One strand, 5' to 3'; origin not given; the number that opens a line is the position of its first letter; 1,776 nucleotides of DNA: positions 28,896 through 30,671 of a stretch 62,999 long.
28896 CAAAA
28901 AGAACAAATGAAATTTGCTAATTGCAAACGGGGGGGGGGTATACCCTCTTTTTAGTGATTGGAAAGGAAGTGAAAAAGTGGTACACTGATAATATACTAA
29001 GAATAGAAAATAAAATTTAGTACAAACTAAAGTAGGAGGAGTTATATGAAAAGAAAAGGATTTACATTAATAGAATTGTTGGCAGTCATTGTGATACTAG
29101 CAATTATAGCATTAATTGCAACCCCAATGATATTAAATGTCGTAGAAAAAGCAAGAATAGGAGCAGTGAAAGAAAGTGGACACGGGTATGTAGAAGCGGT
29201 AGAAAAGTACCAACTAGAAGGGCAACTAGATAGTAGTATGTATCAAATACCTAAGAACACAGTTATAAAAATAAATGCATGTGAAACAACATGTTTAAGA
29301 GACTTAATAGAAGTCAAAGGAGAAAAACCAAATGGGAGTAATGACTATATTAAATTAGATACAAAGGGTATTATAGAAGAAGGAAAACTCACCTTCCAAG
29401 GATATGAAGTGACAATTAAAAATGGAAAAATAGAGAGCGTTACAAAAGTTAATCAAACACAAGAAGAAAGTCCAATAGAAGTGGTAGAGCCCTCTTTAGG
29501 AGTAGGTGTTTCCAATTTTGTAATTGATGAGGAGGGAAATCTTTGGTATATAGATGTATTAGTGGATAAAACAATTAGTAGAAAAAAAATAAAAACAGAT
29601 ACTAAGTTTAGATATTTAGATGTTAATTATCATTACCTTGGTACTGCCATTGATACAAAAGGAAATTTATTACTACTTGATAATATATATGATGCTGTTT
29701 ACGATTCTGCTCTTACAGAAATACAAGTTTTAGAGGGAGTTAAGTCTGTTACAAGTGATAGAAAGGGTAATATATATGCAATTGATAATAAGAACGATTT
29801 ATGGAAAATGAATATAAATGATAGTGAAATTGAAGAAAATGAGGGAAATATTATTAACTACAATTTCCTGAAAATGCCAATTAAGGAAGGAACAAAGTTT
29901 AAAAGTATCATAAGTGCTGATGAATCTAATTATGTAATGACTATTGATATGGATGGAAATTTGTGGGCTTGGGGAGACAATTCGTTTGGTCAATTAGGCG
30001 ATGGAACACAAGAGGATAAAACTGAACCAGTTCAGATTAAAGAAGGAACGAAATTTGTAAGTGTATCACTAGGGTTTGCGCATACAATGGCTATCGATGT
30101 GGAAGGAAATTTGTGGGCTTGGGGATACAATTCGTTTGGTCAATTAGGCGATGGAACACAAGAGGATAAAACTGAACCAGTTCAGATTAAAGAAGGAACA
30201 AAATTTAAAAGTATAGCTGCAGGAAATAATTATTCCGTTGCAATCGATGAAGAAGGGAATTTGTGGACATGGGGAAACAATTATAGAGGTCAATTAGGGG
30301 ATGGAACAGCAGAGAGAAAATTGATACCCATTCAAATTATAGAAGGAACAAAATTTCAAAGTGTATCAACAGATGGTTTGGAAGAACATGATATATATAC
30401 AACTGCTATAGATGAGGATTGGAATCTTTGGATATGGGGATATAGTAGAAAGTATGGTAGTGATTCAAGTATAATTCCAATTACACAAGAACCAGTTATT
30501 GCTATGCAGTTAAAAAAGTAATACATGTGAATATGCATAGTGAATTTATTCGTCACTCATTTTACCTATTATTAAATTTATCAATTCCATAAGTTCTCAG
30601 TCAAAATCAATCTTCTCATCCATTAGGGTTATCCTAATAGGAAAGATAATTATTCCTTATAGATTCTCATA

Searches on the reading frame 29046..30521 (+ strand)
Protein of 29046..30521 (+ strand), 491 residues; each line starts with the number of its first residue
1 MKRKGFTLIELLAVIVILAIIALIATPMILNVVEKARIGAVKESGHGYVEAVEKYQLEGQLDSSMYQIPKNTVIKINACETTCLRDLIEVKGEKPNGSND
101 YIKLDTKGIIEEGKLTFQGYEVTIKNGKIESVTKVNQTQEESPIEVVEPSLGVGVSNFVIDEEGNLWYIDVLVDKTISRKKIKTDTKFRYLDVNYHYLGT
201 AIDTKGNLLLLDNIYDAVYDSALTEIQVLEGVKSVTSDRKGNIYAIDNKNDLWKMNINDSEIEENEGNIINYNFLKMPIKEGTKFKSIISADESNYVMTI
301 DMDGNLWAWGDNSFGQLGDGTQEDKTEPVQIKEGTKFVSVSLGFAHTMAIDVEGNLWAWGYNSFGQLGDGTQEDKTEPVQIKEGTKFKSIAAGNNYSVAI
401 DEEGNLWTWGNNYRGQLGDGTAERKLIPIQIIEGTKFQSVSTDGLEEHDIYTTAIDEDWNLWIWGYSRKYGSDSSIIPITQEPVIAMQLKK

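Call 15: find_encoding_contigs(protein=window:29046-30521:+, flank=3000, max_places=10)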
Protein window:29046-30521:+ (491 aa): 2 contigs read that carry it; 2 places shown.
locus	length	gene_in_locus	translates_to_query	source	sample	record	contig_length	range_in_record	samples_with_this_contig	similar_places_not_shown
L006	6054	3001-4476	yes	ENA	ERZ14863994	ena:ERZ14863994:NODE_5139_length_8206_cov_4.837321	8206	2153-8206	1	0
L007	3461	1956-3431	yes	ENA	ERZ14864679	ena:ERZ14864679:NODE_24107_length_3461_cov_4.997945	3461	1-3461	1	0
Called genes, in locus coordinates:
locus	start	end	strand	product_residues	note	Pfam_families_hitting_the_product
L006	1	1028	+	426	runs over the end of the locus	PF13393:tRNA-synt_His, PF00587:tRNA-synt_2b, PF03129:HGTP_anticodon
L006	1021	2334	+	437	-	PF01336:tRNA_anti-codon, PF00152:tRNA-synt_2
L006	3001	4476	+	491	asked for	PF07963:N_methyl, PF25390:WD40_RLD, PF25384:Alsin_RLD (faint), PF00415:RCC1, PF13540:RCC1_2, PF00415:RCC1, PF13540:RCC1_2, PF00415:RCC1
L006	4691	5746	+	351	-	PF03462:PCRF, PF00472:RF-1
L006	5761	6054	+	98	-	?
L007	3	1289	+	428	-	?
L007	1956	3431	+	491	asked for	PF07963:N_methyl, PF25390:WD40_RLD, PF25384:Alsin_RLD (faint), PF00415:RCC1, PF13540:RCC1_2, PF00415:RCC1, PF13540:RCC1_2, PF00415:RCC1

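Call 16: search_protein_families(library=pfam, proteins=[window:29046-30521:+], max_evalue=0.01)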
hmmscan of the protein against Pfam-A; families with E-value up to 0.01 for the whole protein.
window:29046-30521:+ (491 aa): 6 families
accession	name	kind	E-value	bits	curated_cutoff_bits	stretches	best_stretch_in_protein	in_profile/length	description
PF25390.1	WD40_RLD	-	5.8e-41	141.5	150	1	278-467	84-273/363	RCC1-like domain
PF00415.24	RCC1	-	9.2e-40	135.4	21.7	3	353-400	1-50/50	Regulator of chromosome condensation (RCC1) repeat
PF13540.12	RCC1_2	-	4.7e-23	80.8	22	3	387-416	1-30/30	Regulator of chromosome condensation (RCC1) repeat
PF25384.1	Alsin_RLD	-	4.6e-08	33.2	100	1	306-371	244-311/405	Alsin RCC1-like domain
PF07963.17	N_methyl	-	6.8e-08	32.2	21.2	1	2-25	3-26/27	Prokaryotic N-terminal methylation motif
PF07494.17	Reg_prop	-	0.002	18.5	20.4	0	393-407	5-19/24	Two component regulator propeller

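Call 40: search_protein_families(library=ncbifam, proteins=[window:29046-30521:+], max_evalue=0.1)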
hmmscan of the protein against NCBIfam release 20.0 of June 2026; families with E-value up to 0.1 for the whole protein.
window:29046-30521:+ (491 aa): 16 families
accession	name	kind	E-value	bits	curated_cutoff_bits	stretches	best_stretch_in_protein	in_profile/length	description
TIGR02532.1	IV_pilin_GFxxxE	domain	3.6e-08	32.9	16.3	1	3-26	1-24/24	prepilin-type N-terminal cleavage/methylation domain-containing protein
NF007862.0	PRK10574.1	equivalog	4.8e-07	30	138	1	1-59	2-60/145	prepilin peptidase-dependent pilin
TIGR01710.1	typeII_sec_gspG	equivalog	5e-07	29.8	88.85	1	4-58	1-55/134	type II secretion system major pseudopilin GspG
NF040999.1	pilin_ComGC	equivalog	9.7e-07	28.9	75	1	4-80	2-78/84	competence type IV pilus major pilin ComGC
NF041013.1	T4P_ComGE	equivalog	0.00093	19.3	49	1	3-69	3-70/83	competence type IV pilus minor pilin ComGE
NF041002.1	pilin_ComGF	equivalog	0.00094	19.4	80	1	4-33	2-31/139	competence type IV pilus minor pilin ComGF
TIGR01708.2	typeII_sec_gspH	equivalog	0.002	18.2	80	1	4-56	2-51/169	type II secretion system minor pseudopilin GspH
NF041775.1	typeIV_PilA_Myxo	equivalog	0.0021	18.1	400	1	3-34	10-41/214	type IV pilin protein PilA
NF040982.1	ComGD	equivalog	0.0059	17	70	1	4-35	2-33/139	competence type IV pilus minor pilin ComGD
TIGR01711.1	gspJ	equivalog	0.0082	16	64.85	1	4-43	1-40/192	type II secretion system minor pseudopilin GspJ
TIGR02596.1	TIGR02596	subfamily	0.014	15.5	70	1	6-40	1-35/196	Verru_Chthon cassette protein D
NF038304.1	EPS_HpsC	equivalog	0.025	14.2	200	1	2-34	19-51/318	hormogonium polysaccharide secretion pseudopilin HpsC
TIGR02599.1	TIGR02599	subfamily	0.055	12.7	256.5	1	5-34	1-30/361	Verru_Chthon cassette protein C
NF006605.0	PRK09162.1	equivalog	0.062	12.7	181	1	156-215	118-178/183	hypoxanthine-guanine phosphoribosyltransferase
NF007800.0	PRK10506.1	equivalog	0.064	13.1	158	0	2-24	7-29/163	prepilin peptidase-dependent protein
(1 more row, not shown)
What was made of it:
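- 29046..30521 (+): Downstream gene of copy A: protein with a prepilin-type N-terminal methylation signal and RCC1 repeats. PF07963 + PF00415/PF13540 and TIGR02532 (calls 16, 40).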

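Call 55: find_homologous_proteins(query=window:29046-30521:+, max_evalue=1e-20)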
Query window:29046-30521:+ (491 aa): 1688 proteins with E <= 1e-20 among 8000 candidates; the best 120 are listed.
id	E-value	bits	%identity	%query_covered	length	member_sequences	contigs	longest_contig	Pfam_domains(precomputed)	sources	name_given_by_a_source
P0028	2.4e-296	1001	80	100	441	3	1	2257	PF07963.18,PF00415.25,PF13540.13,PF25390.2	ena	-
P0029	2.7e-203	694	34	99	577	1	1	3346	PF07494.18,PF00415.25,PF13287.13,PF13540.13,PF25384.2,PF06739.18,PF25390.2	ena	-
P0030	3.0e-196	671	44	39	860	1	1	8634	PF27112.1,PF00415.25,PF13540.13,PF25384.2,PF25390.2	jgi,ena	-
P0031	3.7e-196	671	42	39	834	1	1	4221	PF27112.1,PF02476.22,PF00415.25,PF13540.13,PF25384.2,PF25390.2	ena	-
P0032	8.3e-189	646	40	62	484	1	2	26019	PF07494.18,PF00415.25,PF13540.13,PF25384.2,PF06739.18,PF25390.2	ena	-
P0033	4.0e-177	608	40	39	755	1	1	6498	PF00415.25,PF13540.13,PF25384.2,PF25390.2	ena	-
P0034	1.1e-169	583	34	45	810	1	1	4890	PF00415.25,PF13540.13,PF25384.2,PF25390.2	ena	-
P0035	3.5e-164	565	42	64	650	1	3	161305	PF00415.25,PF13540.13,PF25384.2,PF25390.2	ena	-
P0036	2.5e-162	559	44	36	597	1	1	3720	PF00415.25,PF13540.13,PF25384.2,PF25390.2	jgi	jgi:alpha-tubulin suppressor-like RCC1 family protein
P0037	5.2e-162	558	56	36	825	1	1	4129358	PF00415.25,PF13540.13,PF25384.2,PF25390.2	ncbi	-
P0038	1.9e-161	556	45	49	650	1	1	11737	PF07494.18,PF00415.25,PF13540.13,PF25384.2,PF25390.2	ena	-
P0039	1.9e-161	556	45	49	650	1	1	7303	PF07494.18,PF00415.25,PF13540.13,PF25384.2,PF25390.2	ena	-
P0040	1.9e-161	556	45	49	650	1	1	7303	PF07494.18,PF00415.25,PF13540.13,PF25384.2,PF25390.2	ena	-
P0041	5.0e-161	555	42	35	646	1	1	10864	PF00415.25,PF13540.13,PF25384.2,PF25390.2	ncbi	-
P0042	6.2e-159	548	42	67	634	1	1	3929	PF09479.17,PF07494.18,PF00415.25,PF13540.13,PF05345.19,PF25384.2,PF25390.2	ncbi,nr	ncbi:MAG: InlB B-repeat-containing protein, partial [Firmicutes bacterium]|nr:InlB B-repeat-containi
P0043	8.2e-159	548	39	43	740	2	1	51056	PF28445.1,PF00415.25,PF13540.13,PF25384.2,PF25390.2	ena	-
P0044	7.0e-156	538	34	67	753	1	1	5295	PF00415.25,PF13540.13,PF25384.2,PF25390.2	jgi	-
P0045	3.3e-154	532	48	45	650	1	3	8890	PF07494.18,PF00415.25,PF13540.13,PF25384.2,PF25390.2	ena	-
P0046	4.5e-154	532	45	49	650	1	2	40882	PF07494.18,PF00415.25,PF13540.13,PF25384.2,PF25390.2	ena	-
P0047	1.1e-153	531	35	45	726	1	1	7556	PF00415.25,PF13540.13,PF25384.2,PF25390.2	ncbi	-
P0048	1.1e-153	531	47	35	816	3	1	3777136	PF00415.25,PF13540.13,PF25384.2,PF25390.2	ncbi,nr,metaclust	ncbi:hypothetical protein AM218_00605 [Hymenobacter sp. DG25A]|nr:hypothetical protein AM218_00605 [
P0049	6.5e-149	515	35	49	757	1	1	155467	PF27112.1,PF00415.25,PF13540.13,PF25384.2,PF25390.2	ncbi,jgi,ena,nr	ncbi:MAG: RCC1 repeat-containing protein [Nitrospirota bacterium]|nr:RCC1 repeat-containing protein 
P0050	1.6e-147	510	41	48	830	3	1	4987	PF00415.25,PF13540.13,PF25384.2,PF25390.2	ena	-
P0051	2.5e-147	510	38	44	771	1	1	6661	PF00415.25,PF13540.13,PF25384.2,PF25390.2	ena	-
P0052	6.2e-147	508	42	67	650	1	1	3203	PF07494.18,PF00415.25,PF13540.13,PF25384.2,PF25390.2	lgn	-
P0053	1.9e-146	507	58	88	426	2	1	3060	PF07963.18,PF07494.18,PF00415.25,PF13540.13,PF25390.2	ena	-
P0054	1.8e-145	504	42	62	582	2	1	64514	PF00415.25,PF13540.13,PF25390.2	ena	-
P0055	3.4e-145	503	29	69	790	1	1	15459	PF09479.17,PF07494.18,PF00415.25,PF13540.13,PF25384.2,PF25390.2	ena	-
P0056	1.3e-144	501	36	50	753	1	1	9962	PF27112.1,PF00415.25,PF13540.13,PF25384.2,PF25390.2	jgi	-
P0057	4.6e-144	499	36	60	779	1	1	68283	PF07494.18,PF00415.25,PF13540.13,PF25384.2,PF25390.2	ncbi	-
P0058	1.9e-143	497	33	46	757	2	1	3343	PF00415.25,PF13540.13,PF25384.2,PF25390.2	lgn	-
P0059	3.7e-141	489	37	38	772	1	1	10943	PF00415.25,PF13540.13,PF25384.2,PF25390.2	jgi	jgi:alpha-tubulin suppressor-like RCC1 family protein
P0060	4.2e-141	489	49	45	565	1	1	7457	PF07494.18,PF00415.25,PF13540.13,PF25384.2,PF25390.2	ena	-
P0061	7.7e-141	488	44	46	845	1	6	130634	PF09479.17,PF07494.18,PF00415.25,PF13540.13,PF25384.2,PF06739.18,PF25390.2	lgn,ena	-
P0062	3.1e-140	486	52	36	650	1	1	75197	PF07494.18,PF00415.25,PF13540.13,PF25384.2,PF25390.2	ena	-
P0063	3.1e-140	486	52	36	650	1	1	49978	PF07494.18,PF00415.25,PF13540.13,PF25384.2,PF25390.2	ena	-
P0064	3.1e-140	486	52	36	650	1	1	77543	PF07494.18,PF00415.25,PF13540.13,PF25384.2,PF25390.2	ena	-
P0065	5.1e-140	486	30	74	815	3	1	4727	PF07494.18,PF00415.25,PF13540.13,PF25384.2,PF25390.2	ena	-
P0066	3.8e-138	479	44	38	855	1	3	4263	PF00415.25,PF13540.13,PF25384.2,PF25390.2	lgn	-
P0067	2.3e-137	477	29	67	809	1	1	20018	PF27112.1,PF00415.25,PF13540.13,PF25384.2,PF25390.2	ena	-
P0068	4.4e-137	476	39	49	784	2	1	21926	PF00415.25,PF13540.13,PF25384.2,PF25390.2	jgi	jgi:alpha-tubulin suppressor-like RCC1 family protein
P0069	4.5e-136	473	30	67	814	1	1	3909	PF07494.18,PF00415.25,PF13540.13,PF25384.2,PF25390.2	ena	-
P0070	1.4e-135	471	28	83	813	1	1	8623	PF07494.18,PF00415.25,PF13540.13,PF25384.2,PF25390.2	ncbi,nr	ncbi:MAG: T9SS type A sorting domain-containing protein [Hymenobacter sp.]|nr:MAG: T9SS type A sorti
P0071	1.0e-134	468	38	37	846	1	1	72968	PF11617.14,PF00415.25,PF13540.13,PF25384.2,PF25390.2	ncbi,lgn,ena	-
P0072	1.6e-134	467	42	63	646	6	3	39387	PF07494.18,PF00415.25,PF13540.13,PF25384.2,PF06739.18,PF25390.2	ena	-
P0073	7.8e-133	462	46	63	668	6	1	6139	PF00415.25,PF13540.13,PF25384.2,PF06739.18,PF25390.2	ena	-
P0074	1.2e-132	461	41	66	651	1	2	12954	PF07494.18,PF00415.25,PF13540.13,PF25384.2,PF06739.18,PF19077.7,PF25390.2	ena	-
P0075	1.9e-132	461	38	45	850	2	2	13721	PF00415.25,PF18962.8,PF13540.13,PF25384.2,PF25390.2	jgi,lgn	jgi:alpha-tubulin suppressor-like RCC1 family protein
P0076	4.6e-131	456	36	46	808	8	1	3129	PF00415.25,PF18962.8,PF13540.13,PF25384.2,PF25390.2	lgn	-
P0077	5.1e-129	449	50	49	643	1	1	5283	PF00415.25,PF13540.13,PF25384.2,PF25390.2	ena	-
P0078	2.2e-128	447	34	64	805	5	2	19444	PF09479.17,PF07494.18,PF00415.25,PF13540.13,PF25384.2,PF25390.2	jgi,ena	-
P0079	2.5e-128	447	36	51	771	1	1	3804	PF00415.25,PF13540.13,PF25384.2,PF25390.2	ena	-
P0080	6.0e-128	446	33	62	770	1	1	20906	PF00415.25,PF13540.13,PF25384.2,PF25390.2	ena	-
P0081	7.8e-128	445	38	51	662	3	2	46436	PF00415.25,PF13540.13,PF25384.2,PF25390.2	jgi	-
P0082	8.3e-128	445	43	64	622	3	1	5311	PF00415.25,PF13540.13,PF25384.2,PF25390.2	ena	-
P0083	1.1e-127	445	51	39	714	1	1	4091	PF09479.17,PF00415.25,PF13540.13,PF25384.2,PF25390.2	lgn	-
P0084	1.5e-127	444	41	44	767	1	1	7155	PF00415.25,PF13540.13,PF25384.2,PF25390.2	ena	-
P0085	9.7e-127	442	37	45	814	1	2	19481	PF00415.25,PF13540.13,PF25384.2,PF25390.2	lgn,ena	-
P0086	9.5e-126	438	36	45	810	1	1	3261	PF00415.25,PF13540.13,PF25384.2,PF25390.2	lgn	-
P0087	1.7e-125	438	39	37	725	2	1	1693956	PF00415.25,PF13540.13,PF25384.2,PF25390.2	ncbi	ncbi:hypothetical protein GCM10028822_04040 [Hymenobacter terrigena]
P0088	3.0e-125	437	38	75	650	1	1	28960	PF07494.18,PF00415.25,PF13540.13,PF25384.2,PF06739.18,PF25390.2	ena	-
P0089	5.9e-125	436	38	46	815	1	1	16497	PF00415.25,PF13540.13,PF25384.2,PF25390.2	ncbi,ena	-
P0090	2.6e-124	434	39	79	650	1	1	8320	PF07494.18,PF00415.25,PF13540.13,PF25384.2,PF25390.2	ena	-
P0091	1.6e-123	431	43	37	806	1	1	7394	PF27112.1,PF00415.25,PF13540.13,PF25384.2,PF25390.2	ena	-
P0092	4.3e-123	430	37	44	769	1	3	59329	PF00415.25,PF13540.13,PF25384.2,PF25390.2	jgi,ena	jgi:alpha-tubulin suppressor-like RCC1 family protein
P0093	5.1e-123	429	39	39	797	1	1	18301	PF00415.25,PF13540.13,PF25384.2,PF25390.2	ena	-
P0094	5.9e-123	429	39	79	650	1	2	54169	PF07494.18,PF00415.25,PF13540.13,PF25384.2,PF25390.2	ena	-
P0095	2.0e-122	427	36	47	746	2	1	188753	PF27112.1,PF00415.25,PF13540.13,PF25384.2,PF25390.2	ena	-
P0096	2.5e-121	424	39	35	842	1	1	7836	PF00415.25,PF13540.13,PF25384.2,PF25390.2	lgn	-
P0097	2.8e-121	424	40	48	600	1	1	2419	PF00415.25,PF13540.13,PF25384.2,PF25390.2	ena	-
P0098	9.0e-121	422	33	56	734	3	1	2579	PF00415.25,PF13540.13,PF25384.2,PF25390.2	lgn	-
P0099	3.5e-120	420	37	45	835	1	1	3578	PF00415.25,PF18998.7,PF13540.13,PF25384.2,PF25390.2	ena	-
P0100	8.4e-120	419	44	35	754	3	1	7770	PF07714.24,PF00069.32,PF00415.25,PF13540.13,PF25384.2,PF25390.2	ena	-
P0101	2.5e-119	417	36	59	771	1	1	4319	PF00415.25,PF13540.13,PF25384.2,PF25390.2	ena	-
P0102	6.2e-119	416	39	41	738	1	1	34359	PF00415.25,PF13540.13,PF25384.2,PF25390.2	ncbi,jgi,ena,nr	ncbi:MAG: hypothetical protein FWF78_02810 [Defluviitaleaceae bacterium]|nr:hypothetical protein [De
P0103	2.8e-118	414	37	45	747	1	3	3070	PF00415.25,PF13540.13,PF25384.2,PF25390.2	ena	-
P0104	5.0e-118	413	46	59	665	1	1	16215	PF07494.18,PF00415.25,PF13540.13,PF25384.2,PF25390.2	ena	-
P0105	1.3e-117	412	54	83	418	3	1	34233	PF07963.18,PF07494.18,PF00415.25,PF13540.13,PF25390.2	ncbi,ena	-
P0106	7.8e-117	409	34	46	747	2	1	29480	PF00415.25,PF13540.13,PF25384.2,PF25390.2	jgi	-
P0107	1.2e-116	408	41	57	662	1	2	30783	PF07494.18,PF00415.25,PF13540.13,PF25384.2,PF25390.2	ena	-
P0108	3.8e-116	407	53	36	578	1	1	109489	PF07494.18,PF00415.25,PF13540.13,PF25384.2,PF25390.2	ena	-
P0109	4.1e-115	403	42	56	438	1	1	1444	PF07494.18,PF00415.25,PF13540.13,PF25384.2,PF25390.2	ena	-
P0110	6.7e-115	403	41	47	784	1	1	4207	PF00415.25,PF18962.8,PF13540.13,PF25384.2,PF25390.2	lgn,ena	-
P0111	2.3e-114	401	41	64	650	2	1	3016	PF00415.25,PF13540.13,PF25384.2,PF06739.18,PF25390.2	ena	-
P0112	2.5e-114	401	35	46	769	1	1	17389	PF00415.25,PF13540.13,PF25384.2,PF27162.1,PF25390.2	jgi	-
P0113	3.0e-114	401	34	51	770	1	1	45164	PF00415.25,PF13540.13,PF25384.2,PF25390.2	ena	-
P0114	4.0e-114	400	29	63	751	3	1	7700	PF00415.25,PF13540.13,PF25384.2,PF25390.2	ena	-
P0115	7.6e-114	399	34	41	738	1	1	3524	PF00415.25,PF13540.13,PF25384.2,PF25390.2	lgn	-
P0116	7.9e-114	399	44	39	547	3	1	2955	PF00415.25,PF18962.8,PF13540.13,PF25384.2,PF25390.2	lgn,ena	-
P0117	9.9e-114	399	32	50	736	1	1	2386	PF07494.18,PF00415.25,PF13540.13,PF25384.2,PF25390.2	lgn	-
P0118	1.0e-113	399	31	49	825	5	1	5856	PF00415.25,PF13540.13,PF25384.2,PF25390.2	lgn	-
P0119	1.4e-113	398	36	95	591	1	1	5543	PF07494.18,PF00415.25,PF13540.13,PF02368.25,PF25384.2,PF06739.18,PF25390.2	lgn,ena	-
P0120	3.5e-113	397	36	46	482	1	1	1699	PF00415.25,PF13540.13,PF25384.2,PF25390.2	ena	-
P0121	3.5e-113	397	31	57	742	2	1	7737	PF00415.25,PF13540.13,PF25384.2,PF25390.2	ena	-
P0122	6.0e-113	396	48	37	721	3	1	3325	PF09479.17,PF07494.18,PF00415.25,PF17802.8,PF13540.13,PF25384.2,PF25390.2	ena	-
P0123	7.4e-113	396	54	40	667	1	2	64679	PF07494.18,PF00415.25,PF13540.13,PF25384.2,PF06739.18,PF25390.2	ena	-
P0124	1.4e-112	395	37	39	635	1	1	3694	PF00415.25,PF13540.13,PF25384.2,PF25390.2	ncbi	ncbi:MAG: hypothetical protein AB7U63_17750, partial [Porticoccaceae bacterium]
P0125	2.9e-112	394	37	95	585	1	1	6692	PF07963.18,PF07494.18,PF00415.25,PF13540.13,PF02368.25,PF25384.2,PF06739.18,PF25390.2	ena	-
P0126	7.5e-112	393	35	46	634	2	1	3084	PF00415.25,PF13540.13,PF00395.26,PF25384.2,PF25390.2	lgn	-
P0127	2.1e-111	391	51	34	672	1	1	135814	PF07494.18,PF00415.25,PF13540.13,PF25384.2,PF25390.2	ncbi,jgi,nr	ncbi:MAG: hypothetical protein LBF68_00190 [Christensenellaceae bacterium]|jgi:alpha-tubulin suppres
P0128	2.2e-111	391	37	35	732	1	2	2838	PF00415.25,PF13540.13,PF25384.2,PF25390.2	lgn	-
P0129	2.5e-111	391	49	55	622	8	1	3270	PF07494.18,PF00415.25,PF13540.13,PF25384.2,PF25390.2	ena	-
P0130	3.8e-111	390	52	42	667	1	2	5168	PF07494.18,PF00415.25,PF13540.13,PF25384.2,PF06739.18,PF25390.2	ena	-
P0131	4.8e-111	390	44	35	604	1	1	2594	PF00415.25,PF13540.13,PF13620.13,PF25384.2,PF17210.10,PF25390.2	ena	-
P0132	7.5e-111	389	36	41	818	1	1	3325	PF00415.25,PF18962.8,PF13540.13,PF25384.2,PF25390.2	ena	-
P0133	1.2e-110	389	52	40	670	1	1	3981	PF07494.18,PF00415.25,PF13540.13,PF25384.2,PF06739.18,PF25390.2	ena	-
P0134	1.6e-110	388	41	37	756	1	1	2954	PF00415.25,PF13540.13,PF25384.2,PF25390.2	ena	-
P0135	1.6e-110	388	40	43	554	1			PF00415.25,PF13540.13,PF25384.2,PF25390.2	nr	nr:hypothetical protein [Hymenobacter persicinus]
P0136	1.7e-110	388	40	39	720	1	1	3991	PF00415.25,PF13540.13,PF25384.2,PF25390.2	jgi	jgi:alpha-tubulin suppressor-like RCC1 family protein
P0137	1.9e-110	388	35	95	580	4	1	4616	PF07963.18,PF07494.18,PF00415.25,PF13540.13,PF02368.25,PF25384.2,PF06739.18,PF25390.2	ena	-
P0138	1.5e-109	385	44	38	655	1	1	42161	PF07494.18,PF12476.14,PF00415.25,PF13540.13,PF25384.2,PF06739.18,PF25390.2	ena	-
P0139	3.0e-109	384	30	63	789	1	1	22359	PF00415.25,PF13540.13,PF25384.2,PF25390.2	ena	-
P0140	6.8e-109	383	41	63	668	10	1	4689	PF07494.18,PF00415.25,PF13540.13,PF25384.2,PF25390.2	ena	-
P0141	7.0e-109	383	34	50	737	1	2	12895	PF00415.25,PF13540.13,PF25384.2,PF25390.2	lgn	-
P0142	8.2e-109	383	32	53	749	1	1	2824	PF00415.25,PF13540.13,PF25384.2,PF25390.2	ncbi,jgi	jgi:alpha-tubulin suppressor-like RCC1 family protein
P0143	1.5e-108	382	33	46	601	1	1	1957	PF00415.25,PF13540.13,PF25384.2,PF25390.2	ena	-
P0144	1.7e-108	382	28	64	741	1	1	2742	PF07494.18,PF00415.25,PF13540.13,PF25384.2,PF25390.2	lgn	-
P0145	3.5e-108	381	37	46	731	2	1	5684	PF00415.25,PF13540.13,PF25384.2,PF25390.2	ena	-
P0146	3.6e-108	380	39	39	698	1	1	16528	PF00415.25,PF13540.13,PF25384.2,PF25390.2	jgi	-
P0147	6.9e-108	380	39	38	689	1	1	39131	PF00415.25,PF13540.13,PF25384.2,PF25390.2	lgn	-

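Call 56: find_encoding_contigs(protein=P0105, flank=10000, max_places=4)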
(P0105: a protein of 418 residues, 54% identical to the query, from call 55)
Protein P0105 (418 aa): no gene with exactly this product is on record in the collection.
